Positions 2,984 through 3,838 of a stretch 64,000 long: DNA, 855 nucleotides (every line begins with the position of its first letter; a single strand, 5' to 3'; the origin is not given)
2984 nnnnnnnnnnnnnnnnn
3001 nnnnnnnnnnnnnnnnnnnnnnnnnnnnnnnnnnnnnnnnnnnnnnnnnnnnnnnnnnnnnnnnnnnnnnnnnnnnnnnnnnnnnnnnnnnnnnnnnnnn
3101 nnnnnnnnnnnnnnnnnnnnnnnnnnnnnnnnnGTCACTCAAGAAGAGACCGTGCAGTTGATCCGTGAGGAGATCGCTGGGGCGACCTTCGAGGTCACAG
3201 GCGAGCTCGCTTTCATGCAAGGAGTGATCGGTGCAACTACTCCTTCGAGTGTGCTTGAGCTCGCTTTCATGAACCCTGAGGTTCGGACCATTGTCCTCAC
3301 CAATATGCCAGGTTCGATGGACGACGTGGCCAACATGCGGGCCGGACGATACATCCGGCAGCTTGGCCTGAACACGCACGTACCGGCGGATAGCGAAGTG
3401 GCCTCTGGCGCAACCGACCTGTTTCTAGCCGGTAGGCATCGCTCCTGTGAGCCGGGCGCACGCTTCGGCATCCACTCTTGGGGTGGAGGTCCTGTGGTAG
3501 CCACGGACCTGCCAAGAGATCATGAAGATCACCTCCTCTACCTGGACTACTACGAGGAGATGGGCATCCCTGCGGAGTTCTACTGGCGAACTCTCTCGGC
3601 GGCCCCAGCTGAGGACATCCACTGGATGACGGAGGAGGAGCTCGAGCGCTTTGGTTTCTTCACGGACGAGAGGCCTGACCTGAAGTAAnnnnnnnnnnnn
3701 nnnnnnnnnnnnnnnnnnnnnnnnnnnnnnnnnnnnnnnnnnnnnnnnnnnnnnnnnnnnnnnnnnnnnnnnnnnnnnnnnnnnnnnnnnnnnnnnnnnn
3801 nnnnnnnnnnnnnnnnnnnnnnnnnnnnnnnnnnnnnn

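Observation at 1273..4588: Secreted cyanophycinase plus isoaspartyl dipeptidase pair: extracellular cyanophycin (beta-Asp-Arg) scavenging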

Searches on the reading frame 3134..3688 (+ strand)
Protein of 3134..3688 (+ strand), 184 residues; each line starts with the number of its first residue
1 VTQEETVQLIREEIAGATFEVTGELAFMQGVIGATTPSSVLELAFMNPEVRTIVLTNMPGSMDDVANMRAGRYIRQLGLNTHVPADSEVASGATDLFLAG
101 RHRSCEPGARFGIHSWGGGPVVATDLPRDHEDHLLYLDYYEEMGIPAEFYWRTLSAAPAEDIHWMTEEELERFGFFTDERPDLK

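Call 52: search_protein_families(library=pfam, proteins=[window:3134-3688:+], max_evalue=10)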
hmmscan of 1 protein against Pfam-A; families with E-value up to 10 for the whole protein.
window:3134-3688:+ (184 aa): 1 family
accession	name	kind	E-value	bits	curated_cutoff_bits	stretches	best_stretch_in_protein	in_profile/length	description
PF18082.7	NAT_N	-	0.062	14.7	27.8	1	138-155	82-99/129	N-acyltransferase N-terminal domain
